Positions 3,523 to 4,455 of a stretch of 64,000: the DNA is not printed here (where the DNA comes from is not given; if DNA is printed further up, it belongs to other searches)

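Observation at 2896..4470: Tandem duplication of a 2H-phosphoesterase gene, with its terminator, in which one copy has lost both catalytic histidines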

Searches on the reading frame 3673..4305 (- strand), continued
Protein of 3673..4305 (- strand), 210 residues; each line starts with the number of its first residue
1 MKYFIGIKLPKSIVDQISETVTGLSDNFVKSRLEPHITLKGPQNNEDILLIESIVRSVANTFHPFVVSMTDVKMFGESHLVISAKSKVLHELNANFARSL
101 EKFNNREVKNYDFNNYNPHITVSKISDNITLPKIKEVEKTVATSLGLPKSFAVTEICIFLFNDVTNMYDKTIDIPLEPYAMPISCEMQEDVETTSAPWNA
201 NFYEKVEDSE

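Call 35: predict_structure(alignment_id=A4)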
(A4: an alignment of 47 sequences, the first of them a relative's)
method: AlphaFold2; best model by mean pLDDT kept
length: 180 residues; sequences in the alignment: 47
mean_pLDDT: 91.1   pTM: 0.85
mean pLDDT of the five models: 91.1, 90.7, 89.9, 89.3, 87.9
residues with pLDDT >= 90: 140; 70-90: 31; 50-70: 9; < 50: 0
segments of 3 or more residues with pLDDT < 50: none
pLDDT, mean of each block of 10 residues (from residue 1): 93 94 92 86 73 93 98 94 94 96 85 77 94 95 94 97 91 94
secondary structure, 60 per line:
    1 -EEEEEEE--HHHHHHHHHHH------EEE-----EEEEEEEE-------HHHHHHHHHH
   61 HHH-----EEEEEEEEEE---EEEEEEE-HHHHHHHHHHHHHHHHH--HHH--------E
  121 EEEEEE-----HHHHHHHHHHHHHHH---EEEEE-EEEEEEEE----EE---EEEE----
elements in order: E2-8 H11-21 E28-30 E36-43 H51-63 E69-78 E82-88 H90-106 E120-126 H132-146 E150-154 E156-163 E173-176

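Call 36: predict_structure(alignment_id=A5)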
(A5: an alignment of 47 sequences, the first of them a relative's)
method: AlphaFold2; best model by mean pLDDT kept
length: 210 residues; sequences in the alignment: 47
mean_pLDDT: 83.3   pTM: 0.76
mean pLDDT of the five models: 83.3, 81.9, 81.4, 80.8, 80.2
residues with pLDDT >= 90: 128; 70-90: 43; 50-70: 9; < 50: 30
segments of 3 or more residues with pLDDT < 50: 180-196, 198-210
pLDDT, mean of each block of 10 residues (from residue 1): 93 95 90 91 84 94 97 91 96 92 70 87 89 93 96 96 90 83 41 41 42
secondary structure, 60 per line:
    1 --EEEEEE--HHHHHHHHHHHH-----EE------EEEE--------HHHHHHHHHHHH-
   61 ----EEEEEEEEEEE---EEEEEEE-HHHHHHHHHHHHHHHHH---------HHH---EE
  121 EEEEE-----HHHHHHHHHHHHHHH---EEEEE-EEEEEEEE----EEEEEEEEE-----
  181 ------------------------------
elements in order: E3-8 H11-22 E36-39 H48-59 E65-75 E79-85 H87-103 E119-125 H131-145 E149-153 E155-162 E167-175

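Call 38: fold_search(model_id=the predicted structure, library=pdb)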
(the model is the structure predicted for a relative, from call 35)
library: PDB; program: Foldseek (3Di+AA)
matches with E <= 10: 383; with E <= 0.001: 40
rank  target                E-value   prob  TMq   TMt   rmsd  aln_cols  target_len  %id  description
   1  1jh6_A                7.7e-08  1.00  0.71  0.71   3.9       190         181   13  Semi-reduced Cyclic Nucleotide Phosphodiesterase from Arabidopsis thaliana (released 2002-02-06)
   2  1jh7                  1.6e-07  1.00  0.68  0.66   4.3       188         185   16  Semi-reduced Inhibitor-bound Cyclic Nucleotide Phosphodiesterase from Arabidopsis thaliana (released 2002-02-06)
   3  2d4g_A                2.1e-07  1.00  0.69  0.73   4.3       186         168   16  Structure of YjcG protein, a putative 2'-5' RNA ligase from Bacillus subtilis (released 2006-10-17)
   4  5h7e                  5.1e-07  1.00  0.73  0.72   3.8       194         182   13  Crystal Structure of native drCPDase (released 2017-09-27)
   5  1vdx                  5.5e-07  1.00  0.74  0.72   3.8       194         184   15  Crystal Structure of a Pyrococcus horikoshii protein with similarities to 2'5' RNA-ligase (released 2005-04-12)
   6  1iuh                  5.5e-07  1.00  0.73  0.72   4.0       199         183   12  Crystal structure of TT0787 of thermus thermophilus HB8 (released 2003-06-17)
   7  1fsi_C                5.8e-07  1.00  0.64  0.66   4.6       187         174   14  CRYSTAL STRUCTURE OF CYCLIC NUCLEOTIDE PHOSPHODIESTERASE OF APPR>P FROM ARABIDOPSIS THALIANA (released 2000-11-22)
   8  2fyh_MODEL_1_A        6.1e-07  1.00  0.71  0.68   4.7       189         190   15  Solution structure of the 2'-5' RNA ligase-like protein from Pyrococcus furiosus (released 2007-02-20)
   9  1fsi_A                7.3e-07  1.00  0.63  0.64   5.5       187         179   14  CRYSTAL STRUCTURE OF CYCLIC NUCLEOTIDE PHOSPHODIESTERASE OF APPR>P FROM ARABIDOPSIS THALIANA (released 2000-11-22)
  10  5ldq_B                2.6e-06  1.00  0.60  0.63   5.7       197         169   12  Crystal structure of E.coli LigT complexed with NADP+ (released 2017-01-18)
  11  1fsi_B                2.7e-06  1.00  0.65  0.68   4.4       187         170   14  CRYSTAL STRUCTURE OF CYCLIC NUCLEOTIDE PHOSPHODIESTERASE OF APPR>P FROM ARABIDOPSIS THALIANA (released 2000-11-22)
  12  5ldm_A                3.1e-06  1.00  0.69  0.71   4.0       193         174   12  Crystal structure of E.coli LigT complexed with 2'-AMP (released 2017-01-18)
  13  5ldi_D                4.1e-06  1.00  0.59  0.61   5.3       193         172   11  Crystal structure of E.coli LigT in apo form (released 2017-01-18)
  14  4qak_A                7.3e-06  1.00  0.63  0.65   4.8       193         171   11  Crystal structure of phosphoesterase (released 2014-10-22)
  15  5ldm_B                7.7e-06  1.00  0.61  0.64   4.8       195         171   12  Crystal structure of E.coli LigT complexed with 2'-AMP (released 2017-01-18)
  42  7t27                  4.0e-03  0.98  0.37  0.45   9.6       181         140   10  Structure of phage FBB1 anti-CBASS nuclease Acb1-3'3'-cGAMP complex in post reaction state (released 2022-04-20)
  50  7t26                  1.1e-02  0.97  0.37  0.45   6.8       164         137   10  Structure of phage FBB1 anti-CBASS nuclease Acb1 in apo state (released 2022-04-20)
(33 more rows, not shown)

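Call 39: search_solved_structures(query=A5, max_evalue=0.01)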
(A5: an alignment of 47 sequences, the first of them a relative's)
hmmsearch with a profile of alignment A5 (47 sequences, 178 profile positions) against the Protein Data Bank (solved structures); distinct sequences matched with E-value up to 0.01: 2.
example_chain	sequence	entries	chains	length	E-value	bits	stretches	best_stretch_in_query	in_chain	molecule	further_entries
2d4g_A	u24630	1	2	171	6.2e-08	35.8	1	1-127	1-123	hypothetical protein BSU11850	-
1fsi_A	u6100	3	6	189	0.007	19.3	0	8-170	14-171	CYCLIC PHOSPHODIESTERASE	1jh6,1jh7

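Call 45: search_protein_families(library=ncbifam, proteins=[window:3673-4305:-, L002:1626-2339:-], max_evalue=0.01)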
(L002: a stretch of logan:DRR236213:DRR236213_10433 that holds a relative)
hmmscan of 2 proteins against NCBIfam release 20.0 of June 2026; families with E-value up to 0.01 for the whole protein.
window:3673-4305:- (210 aa): 3 families
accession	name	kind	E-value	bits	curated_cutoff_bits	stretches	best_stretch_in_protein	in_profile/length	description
TIGR02258.1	2_5_ligase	equivalog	4.3e-13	49.5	65.7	1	1-159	1-161/180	RNA 2',3'-cyclic phosphodiesterase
NF010223.0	PRK13679.1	equivalog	1e-06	28.7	129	1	31-124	29-120/170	hypothetical protein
TIGR03223.1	Phn_opern_protn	hypoth_equivalog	0.00029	20.5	248.95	0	36-104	59-131/228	putative phosphonate metabolism protein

L002:1626-2339:- (237 aa): 9 families
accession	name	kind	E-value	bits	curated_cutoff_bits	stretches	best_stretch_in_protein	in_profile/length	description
TIGR01983.1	UbiG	equivalog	6.9e-06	25.5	102.95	1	28-136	46-163/228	bifunctional 2-polyprenyl-6-hydroxyphenol methylase/3-demethylubiquinol 3-O-methyltransferase UbiG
NF000499.2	Erm23S_rRNA_broad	equivalog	0.00022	20.7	212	1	22-79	14-77/244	23S ribosomal RNA methyltransferase Erm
NF004452.0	PRK05785.1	equivalog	0.00028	20.5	207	1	24-97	44-119/228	hypothetical protein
NF011529.0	PRK14968.1-3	equivalog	0.00034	20.1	162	1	22-95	25-105/198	putative methyltransferase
TIGR02469.1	CbiT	equivalog_domain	0.0013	19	78.3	1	30-74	18-64/124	precorrin-6Y C5,15-methyltransferase (decarboxylating) subunit CbiT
TIGR01444.1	fkbM_fam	subfamily_domain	0.0016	18.9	37.7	1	35-72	2-41/143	FkbM family methyltransferase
NF011530.0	PRK14968.1-4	equivalog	0.0021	17.4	243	1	18-96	26-107/202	putative methyltransferase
NF004851.0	PRK06202.1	equivalog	0.0037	16.7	243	0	17-54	46-83/237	hypothetical protein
TIGR04371.1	methyltran_NanM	subfamily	0.0082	15.7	44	0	20-53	138-171/273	putative sugar O-methyltransferase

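Call 46: search_protein_families(library=padloc, proteins=[window:3673-4305:-, L002:1626-2339:-], max_evalue=0.01)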
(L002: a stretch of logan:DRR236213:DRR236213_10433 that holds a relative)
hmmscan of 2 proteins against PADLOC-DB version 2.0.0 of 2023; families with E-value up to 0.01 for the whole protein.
window:3673-4305:- (210 aa): 0 families

L002:1626-2339:- (237 aa): 1 family
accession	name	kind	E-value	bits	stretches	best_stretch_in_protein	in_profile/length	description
PDLC04134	mad2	-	5.6e-13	46.5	1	21-172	281-425/492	mads_2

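Call 47: search_protein_families(library=pfam, proteins=[L002:1626-2339:-, L004:673-1269:+, P0005, P0006, P0007], max_evalue=0.01)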
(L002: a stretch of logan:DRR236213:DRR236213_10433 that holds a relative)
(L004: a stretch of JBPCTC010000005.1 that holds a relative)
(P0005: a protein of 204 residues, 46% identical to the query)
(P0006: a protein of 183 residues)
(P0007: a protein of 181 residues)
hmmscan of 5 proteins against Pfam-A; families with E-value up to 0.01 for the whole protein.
L002:1626-2339:- (237 aa): 7 families
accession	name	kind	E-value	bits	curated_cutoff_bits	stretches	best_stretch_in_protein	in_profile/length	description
PF13489.12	Methyltransf_23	-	4.8e-08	33.3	27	1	29-147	20-134/164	Methyltransferase domain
PF13649.12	Methyltransf_25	-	5.1e-05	24.3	27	1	35-120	1-97/97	Methyltransferase domain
PF08241.18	Methyltransf_11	-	0.00019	22.4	21.2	1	36-123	1-94/95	Methyltransferase domain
PF13847.12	Methyltransf_31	-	0.00027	21.1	27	1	33-142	5-127/145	Methyltransferase domain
PF05219.18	DREV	-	0.00039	20.1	26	1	25-94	88-157/265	DREV methyltransferase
PF08242.18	Methyltransf_12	-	0.00051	21.1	30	1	36-122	1-98/98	Methyltransferase domain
PF05175.20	MTS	-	0.0012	18.9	23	1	22-128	22-142/170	Methyltransferase small domain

L004:673-1269:+ (198 aa): 1 family
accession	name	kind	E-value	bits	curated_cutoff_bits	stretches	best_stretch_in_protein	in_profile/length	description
PF13563.12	2_5_RNA_ligase2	-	0.0006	20.3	27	1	34-128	26-119/152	2'-5' RNA ligase superfamily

P0005 (204 aa): 2 families
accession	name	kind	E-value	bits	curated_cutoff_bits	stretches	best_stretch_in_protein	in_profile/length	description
PF13563.12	2_5_RNA_ligase2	-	2.3e-07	31.4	27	1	10-158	2-145/152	2'-5' RNA ligase superfamily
PF02834.22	LigT_PEase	-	0.00053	20.5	23.3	0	9-76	3-78/87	LigT like Phosphoesterase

P0006 (183 aa): 4 families
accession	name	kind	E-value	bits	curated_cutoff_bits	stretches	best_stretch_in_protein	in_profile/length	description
PF13563.12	2_5_RNA_ligase2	-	4e-20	72.8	27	1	35-168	21-150/152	2'-5' RNA ligase superfamily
PF02834.22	LigT_PEase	-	3e-07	31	23.3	0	102-164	15-77/87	LigT like Phosphoesterase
PF23474.1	Acb1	-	0.00026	21.2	27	1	9-145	4-127/144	Anti-CBASS protein Acb1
PF10469.15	AKAP7_NLS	-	0.0017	18.7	24.4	1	56-166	68-190/208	AKAP7 2'5' RNA ligase-like domain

P0007 (181 aa): 0 families

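Call 52: find_encoding_contigs(protein=P0004, flank=3000)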
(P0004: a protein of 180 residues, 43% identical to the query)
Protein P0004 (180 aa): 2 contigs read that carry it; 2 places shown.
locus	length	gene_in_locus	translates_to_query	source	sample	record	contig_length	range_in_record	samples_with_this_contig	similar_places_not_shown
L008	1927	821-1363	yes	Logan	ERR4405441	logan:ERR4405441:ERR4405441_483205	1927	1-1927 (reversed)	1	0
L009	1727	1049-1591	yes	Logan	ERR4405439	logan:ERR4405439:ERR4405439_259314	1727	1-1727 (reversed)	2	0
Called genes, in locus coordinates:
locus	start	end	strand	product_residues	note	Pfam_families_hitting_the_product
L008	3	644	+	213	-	?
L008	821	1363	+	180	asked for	-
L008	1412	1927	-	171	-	?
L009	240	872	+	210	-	PF02834:LigT_PEase (faint), PF13563:2_5_RNA_ligase2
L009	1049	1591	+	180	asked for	-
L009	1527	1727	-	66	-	?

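Call 53: find_encoding_contigs(protein=P0153, flank=3000)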
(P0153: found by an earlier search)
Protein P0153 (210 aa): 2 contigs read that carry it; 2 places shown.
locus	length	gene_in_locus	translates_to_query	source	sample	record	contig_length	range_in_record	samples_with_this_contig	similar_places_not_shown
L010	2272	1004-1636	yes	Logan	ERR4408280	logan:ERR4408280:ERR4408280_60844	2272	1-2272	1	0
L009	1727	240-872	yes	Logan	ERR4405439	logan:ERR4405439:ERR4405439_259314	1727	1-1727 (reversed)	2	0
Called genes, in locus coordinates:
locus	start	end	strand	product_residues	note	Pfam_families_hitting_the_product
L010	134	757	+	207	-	-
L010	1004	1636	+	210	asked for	PF02834:LigT_PEase (faint), PF13563:2_5_RNA_ligase2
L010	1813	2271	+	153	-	?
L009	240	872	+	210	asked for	PF02834:LigT_PEase (faint), PF13563:2_5_RNA_ligase2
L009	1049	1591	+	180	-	-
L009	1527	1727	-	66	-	?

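Call 57: find_encoding_contigs(protein=P0007, flank=5000)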
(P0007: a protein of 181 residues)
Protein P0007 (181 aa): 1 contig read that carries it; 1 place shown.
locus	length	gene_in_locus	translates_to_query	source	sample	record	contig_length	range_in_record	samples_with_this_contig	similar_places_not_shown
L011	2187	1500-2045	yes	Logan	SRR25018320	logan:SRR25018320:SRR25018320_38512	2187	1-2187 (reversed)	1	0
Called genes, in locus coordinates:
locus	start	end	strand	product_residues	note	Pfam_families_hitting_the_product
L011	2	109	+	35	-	?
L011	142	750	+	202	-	-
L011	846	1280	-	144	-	-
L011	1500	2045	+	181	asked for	-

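Call 58: find_encoding_contigs(protein=P0006, flank=5000)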
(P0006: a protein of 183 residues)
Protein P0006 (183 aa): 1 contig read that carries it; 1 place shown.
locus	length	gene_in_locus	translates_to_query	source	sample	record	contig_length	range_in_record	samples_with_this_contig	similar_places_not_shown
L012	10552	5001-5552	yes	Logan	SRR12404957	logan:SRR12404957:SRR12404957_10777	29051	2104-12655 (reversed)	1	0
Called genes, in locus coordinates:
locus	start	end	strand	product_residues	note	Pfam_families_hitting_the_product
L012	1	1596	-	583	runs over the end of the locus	PF01432:Peptidase_M3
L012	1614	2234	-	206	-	-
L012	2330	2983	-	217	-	-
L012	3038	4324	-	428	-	PF00890:FAD_binding_2, PF01266:DAO, PF01494:FAD_binding_3 (weak), PF01593:Amino_oxidase, PF01946:Thi4 (weak), PF03486:HI0933_like, PF07992:Pyr_redox_2 (weak), PF13450:NAD_binding_8, +2 more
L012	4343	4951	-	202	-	-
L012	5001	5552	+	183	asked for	PF02834:LigT_PEase (faint), PF13563:2_5_RNA_ligase2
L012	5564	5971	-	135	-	-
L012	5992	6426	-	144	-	-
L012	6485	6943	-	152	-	PF00383:dCMP_cyt_deam_1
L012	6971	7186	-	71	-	-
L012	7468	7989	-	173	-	-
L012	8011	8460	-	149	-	PF08570:DUF1761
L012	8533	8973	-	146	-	PF13527:Acetyltransf_9 (weak), PF13673:Acetyltransf_10, PF00583:Acetyltransf_1, PF13508:Acetyltransf_7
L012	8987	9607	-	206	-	PF01209:Ubie_methyltran, PF03848:TehB, PF02353:CMAS (weak), PF13489:Methyltransf_23, PF13847:Methyltransf_31, PF08241:Methyltransf_11, PF08242:Methyltransf_12, PF13649:Methyltransf_25, +4 more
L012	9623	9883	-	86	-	PF01541:GIY-YIG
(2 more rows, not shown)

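Call 65: find_related_loci(query=A2, collection=viral_contigs, flank=3000)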
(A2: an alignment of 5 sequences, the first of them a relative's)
Query A2 (210 aa) in viral_contigs; peptide patterns used: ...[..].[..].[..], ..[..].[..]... (x = any residue, [..] = any of these).
109 stretches matched a pattern, but none encodes a relative of the query by tblastn (E <= 1e-3).

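Call 67: search_dna_similar(query=P0004, collection=phages, mode=protein, max_evalue=0.001, max_rows=10)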
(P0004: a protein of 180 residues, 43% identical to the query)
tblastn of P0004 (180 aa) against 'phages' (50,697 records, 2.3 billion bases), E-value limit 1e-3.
No match.

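Call 68: search_dna_similar(query=P0001, collection=phages, mode=protein, max_evalue=0.001, max_rows=10)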
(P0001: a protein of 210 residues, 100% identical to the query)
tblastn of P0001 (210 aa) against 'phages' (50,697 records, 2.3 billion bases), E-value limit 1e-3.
No match.
